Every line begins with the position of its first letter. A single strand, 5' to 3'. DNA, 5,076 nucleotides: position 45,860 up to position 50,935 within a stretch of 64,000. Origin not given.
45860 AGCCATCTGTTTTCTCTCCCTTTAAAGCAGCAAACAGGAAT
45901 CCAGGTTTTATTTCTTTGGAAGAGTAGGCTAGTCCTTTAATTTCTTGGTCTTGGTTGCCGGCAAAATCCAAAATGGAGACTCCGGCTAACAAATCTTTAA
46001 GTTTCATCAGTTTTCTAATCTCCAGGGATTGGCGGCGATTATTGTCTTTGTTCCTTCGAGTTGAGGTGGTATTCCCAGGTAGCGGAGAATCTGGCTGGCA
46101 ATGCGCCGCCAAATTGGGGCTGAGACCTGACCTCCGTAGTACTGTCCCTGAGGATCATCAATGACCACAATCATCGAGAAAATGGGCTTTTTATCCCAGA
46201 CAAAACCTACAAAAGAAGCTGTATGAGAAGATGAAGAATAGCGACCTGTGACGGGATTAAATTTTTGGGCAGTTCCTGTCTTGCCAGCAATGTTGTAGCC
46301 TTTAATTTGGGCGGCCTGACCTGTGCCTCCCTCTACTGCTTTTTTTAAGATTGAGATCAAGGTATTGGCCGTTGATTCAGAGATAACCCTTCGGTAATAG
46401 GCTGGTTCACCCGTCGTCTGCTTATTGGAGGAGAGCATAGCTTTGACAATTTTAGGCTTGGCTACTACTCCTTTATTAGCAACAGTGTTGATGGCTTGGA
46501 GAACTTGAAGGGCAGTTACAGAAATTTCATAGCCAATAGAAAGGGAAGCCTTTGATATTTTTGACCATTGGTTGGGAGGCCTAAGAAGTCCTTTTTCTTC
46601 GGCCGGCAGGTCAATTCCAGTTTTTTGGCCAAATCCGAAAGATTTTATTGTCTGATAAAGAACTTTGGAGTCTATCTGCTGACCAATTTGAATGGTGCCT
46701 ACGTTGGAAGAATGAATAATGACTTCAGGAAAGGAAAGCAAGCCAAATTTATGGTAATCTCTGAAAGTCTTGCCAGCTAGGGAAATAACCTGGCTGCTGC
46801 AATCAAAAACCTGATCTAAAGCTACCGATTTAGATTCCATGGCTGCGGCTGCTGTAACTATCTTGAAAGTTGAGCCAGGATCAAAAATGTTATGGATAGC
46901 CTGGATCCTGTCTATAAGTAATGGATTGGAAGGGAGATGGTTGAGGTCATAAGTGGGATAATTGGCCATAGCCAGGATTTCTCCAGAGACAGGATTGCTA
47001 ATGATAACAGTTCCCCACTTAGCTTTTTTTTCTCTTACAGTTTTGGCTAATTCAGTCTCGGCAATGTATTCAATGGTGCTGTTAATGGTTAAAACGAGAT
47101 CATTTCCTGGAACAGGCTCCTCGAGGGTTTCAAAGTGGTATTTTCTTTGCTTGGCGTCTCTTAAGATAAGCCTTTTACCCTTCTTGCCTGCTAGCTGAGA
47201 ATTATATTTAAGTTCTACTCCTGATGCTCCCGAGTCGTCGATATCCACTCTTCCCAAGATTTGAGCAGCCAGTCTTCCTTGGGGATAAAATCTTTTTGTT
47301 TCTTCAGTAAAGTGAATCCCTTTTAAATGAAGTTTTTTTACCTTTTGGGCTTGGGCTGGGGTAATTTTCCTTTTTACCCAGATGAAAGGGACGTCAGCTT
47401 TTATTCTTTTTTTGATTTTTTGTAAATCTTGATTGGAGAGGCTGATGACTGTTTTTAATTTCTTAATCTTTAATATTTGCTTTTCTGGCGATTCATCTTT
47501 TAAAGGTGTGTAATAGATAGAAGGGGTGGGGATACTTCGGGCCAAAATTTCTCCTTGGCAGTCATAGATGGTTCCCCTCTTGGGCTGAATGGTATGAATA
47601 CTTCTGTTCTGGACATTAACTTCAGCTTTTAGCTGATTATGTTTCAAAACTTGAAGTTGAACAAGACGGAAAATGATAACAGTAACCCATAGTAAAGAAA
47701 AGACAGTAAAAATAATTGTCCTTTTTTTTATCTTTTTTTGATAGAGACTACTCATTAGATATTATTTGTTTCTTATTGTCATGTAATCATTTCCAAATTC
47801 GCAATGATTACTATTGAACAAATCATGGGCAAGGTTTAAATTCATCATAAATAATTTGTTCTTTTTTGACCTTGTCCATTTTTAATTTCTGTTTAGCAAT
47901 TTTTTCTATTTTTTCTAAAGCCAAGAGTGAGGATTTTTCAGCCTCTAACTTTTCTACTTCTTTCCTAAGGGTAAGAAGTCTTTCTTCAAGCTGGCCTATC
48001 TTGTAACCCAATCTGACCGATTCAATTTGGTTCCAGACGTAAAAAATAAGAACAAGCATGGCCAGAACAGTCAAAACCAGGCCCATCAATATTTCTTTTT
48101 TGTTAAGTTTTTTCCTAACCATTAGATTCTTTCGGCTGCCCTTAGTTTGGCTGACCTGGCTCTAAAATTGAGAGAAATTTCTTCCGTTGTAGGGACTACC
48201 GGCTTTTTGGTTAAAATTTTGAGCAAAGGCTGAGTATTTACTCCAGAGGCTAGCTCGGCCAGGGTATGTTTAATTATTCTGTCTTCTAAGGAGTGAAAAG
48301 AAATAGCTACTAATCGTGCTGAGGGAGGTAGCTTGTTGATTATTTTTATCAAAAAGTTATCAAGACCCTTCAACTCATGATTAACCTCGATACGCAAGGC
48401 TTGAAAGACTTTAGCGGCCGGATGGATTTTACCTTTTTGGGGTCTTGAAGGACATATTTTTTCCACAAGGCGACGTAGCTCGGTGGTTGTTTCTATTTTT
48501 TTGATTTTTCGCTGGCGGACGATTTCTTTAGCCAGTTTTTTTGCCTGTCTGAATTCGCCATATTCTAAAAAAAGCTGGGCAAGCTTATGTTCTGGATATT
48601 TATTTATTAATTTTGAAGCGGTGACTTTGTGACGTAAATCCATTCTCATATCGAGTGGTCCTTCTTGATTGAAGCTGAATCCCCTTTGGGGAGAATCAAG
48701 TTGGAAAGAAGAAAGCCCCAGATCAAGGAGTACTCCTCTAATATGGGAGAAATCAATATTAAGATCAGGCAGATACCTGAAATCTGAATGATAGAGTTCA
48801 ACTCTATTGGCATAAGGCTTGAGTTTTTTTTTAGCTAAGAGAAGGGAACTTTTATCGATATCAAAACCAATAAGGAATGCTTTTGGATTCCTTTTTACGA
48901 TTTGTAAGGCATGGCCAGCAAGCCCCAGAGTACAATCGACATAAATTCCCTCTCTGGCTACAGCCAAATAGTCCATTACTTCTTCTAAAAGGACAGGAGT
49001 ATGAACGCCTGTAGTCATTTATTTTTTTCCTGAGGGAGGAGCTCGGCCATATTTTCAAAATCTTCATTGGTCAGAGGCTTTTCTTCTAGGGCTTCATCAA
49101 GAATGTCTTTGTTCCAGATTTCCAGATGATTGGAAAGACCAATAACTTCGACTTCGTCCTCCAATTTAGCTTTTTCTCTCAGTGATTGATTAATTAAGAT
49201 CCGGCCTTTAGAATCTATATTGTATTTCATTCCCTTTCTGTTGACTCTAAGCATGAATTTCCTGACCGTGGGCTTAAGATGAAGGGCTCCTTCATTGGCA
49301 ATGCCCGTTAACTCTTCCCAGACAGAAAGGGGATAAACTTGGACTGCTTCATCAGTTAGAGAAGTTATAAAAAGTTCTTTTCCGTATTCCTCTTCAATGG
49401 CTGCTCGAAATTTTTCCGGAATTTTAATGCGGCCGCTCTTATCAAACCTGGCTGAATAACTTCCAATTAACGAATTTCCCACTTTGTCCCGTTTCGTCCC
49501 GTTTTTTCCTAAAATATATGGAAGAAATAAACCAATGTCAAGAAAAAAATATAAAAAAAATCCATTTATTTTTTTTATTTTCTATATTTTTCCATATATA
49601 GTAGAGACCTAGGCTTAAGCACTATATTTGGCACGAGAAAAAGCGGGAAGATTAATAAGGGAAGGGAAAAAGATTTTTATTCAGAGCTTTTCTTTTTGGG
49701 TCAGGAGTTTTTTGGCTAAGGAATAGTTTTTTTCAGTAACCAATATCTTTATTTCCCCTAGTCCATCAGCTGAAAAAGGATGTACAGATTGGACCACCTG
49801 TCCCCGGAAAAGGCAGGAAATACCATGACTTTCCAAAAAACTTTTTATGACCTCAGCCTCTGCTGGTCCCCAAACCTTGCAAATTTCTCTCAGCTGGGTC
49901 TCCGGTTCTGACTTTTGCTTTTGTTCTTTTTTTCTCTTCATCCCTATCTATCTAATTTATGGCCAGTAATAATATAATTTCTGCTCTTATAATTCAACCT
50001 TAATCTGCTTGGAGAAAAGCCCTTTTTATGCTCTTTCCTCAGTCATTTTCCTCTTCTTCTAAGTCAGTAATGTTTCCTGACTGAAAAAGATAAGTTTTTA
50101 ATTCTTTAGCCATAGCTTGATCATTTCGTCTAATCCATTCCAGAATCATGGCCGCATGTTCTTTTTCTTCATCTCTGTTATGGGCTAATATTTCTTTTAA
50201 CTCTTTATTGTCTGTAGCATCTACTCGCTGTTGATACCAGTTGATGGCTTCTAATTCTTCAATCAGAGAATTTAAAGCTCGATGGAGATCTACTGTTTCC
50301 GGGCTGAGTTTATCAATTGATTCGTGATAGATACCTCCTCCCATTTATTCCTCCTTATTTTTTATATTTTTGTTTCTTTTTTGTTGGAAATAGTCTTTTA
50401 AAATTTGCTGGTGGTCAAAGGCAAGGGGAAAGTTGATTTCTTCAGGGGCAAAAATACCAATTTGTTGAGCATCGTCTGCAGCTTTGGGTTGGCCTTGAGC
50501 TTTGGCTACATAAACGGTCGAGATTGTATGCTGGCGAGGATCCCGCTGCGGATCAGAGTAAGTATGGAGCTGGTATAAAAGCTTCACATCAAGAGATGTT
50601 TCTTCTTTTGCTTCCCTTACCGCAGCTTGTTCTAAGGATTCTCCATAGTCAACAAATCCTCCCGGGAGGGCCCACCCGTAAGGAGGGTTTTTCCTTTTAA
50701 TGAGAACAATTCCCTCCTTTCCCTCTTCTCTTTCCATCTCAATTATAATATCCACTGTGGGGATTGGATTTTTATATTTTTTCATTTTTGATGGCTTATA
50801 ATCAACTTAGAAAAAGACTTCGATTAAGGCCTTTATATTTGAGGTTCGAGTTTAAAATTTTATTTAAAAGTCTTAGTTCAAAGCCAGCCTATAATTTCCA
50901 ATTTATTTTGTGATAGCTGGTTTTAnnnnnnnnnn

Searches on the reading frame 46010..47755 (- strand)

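Call 47: search_protein_families(library=pfam, proteins=[window:46010-47755:-], max_evalue=0.001)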
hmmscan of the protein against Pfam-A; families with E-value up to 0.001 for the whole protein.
window:46010-47755:- (582 aa): 3 families
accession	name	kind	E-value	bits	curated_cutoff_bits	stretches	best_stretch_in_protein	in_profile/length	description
PF00905.27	Transpeptidase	-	2.9e-70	237.3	22.1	1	248-552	1-297/299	Penicillin binding protein transpeptidase domain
PF03717.20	PBP_dimer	-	1.6e-24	87.8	24.4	1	56-204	2-174/180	Penicillin-binding Protein dimerisation domain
PF21922.1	PBP_dimer_2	-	0.00033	21.3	27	0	154-195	24-64/83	Penicillin binding protein A dimerisation domain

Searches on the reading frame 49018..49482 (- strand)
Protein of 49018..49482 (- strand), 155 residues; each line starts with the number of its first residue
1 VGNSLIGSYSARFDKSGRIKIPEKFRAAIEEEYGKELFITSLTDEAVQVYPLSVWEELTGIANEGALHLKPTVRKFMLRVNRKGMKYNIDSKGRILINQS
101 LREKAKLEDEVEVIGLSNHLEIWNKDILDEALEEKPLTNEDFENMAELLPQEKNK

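Call 47: search_protein_families(library=pfam, proteins=[window:49018-49482:-], max_evalue=0.001)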
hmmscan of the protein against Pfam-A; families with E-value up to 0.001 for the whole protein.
window:49018-49482:- (155 aa): 1 family
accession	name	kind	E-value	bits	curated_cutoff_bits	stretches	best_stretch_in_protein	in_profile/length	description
PF02381.23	MraZ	-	1.3e-20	73.6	23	2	86-134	7-55/72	MraZ protein, putative antitoxin-like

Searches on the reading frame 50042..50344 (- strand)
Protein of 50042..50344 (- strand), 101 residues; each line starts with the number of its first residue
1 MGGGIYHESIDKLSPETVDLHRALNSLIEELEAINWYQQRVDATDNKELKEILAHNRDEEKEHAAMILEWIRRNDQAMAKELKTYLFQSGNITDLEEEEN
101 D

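Call 47: search_protein_families(library=pfam, proteins=[window:50042-50344:-], max_evalue=0.001)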
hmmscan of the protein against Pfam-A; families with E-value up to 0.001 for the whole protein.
window:50042-50344:- (101 aa): 2 families
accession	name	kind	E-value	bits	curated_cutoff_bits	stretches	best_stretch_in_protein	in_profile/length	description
PF22277.2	EncFtn-like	-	8.8e-40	134.8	27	1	6-88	2-84/85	EncFtn-like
PF25046.1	DUF7790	-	0.00046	20.1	23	1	14-86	49-120/272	Domain of unknown function (DUF7790)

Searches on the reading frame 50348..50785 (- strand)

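Call 47: search_protein_families(library=pfam, proteins=[window:50348-50785:-], max_evalue=0.001)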
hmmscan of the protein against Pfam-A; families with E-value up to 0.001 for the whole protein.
window:50348-50785:- (146 aa): 2 families
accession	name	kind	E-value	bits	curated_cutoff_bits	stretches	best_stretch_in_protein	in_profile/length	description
PF00293.34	NUDIX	-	4.9e-25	88.5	21.1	1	10-131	5-133/134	NUDIX domain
PF16262.11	DUF4916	-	0.00014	21.9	27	1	78-118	105-145/170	Domain of unknown function (DUF4916)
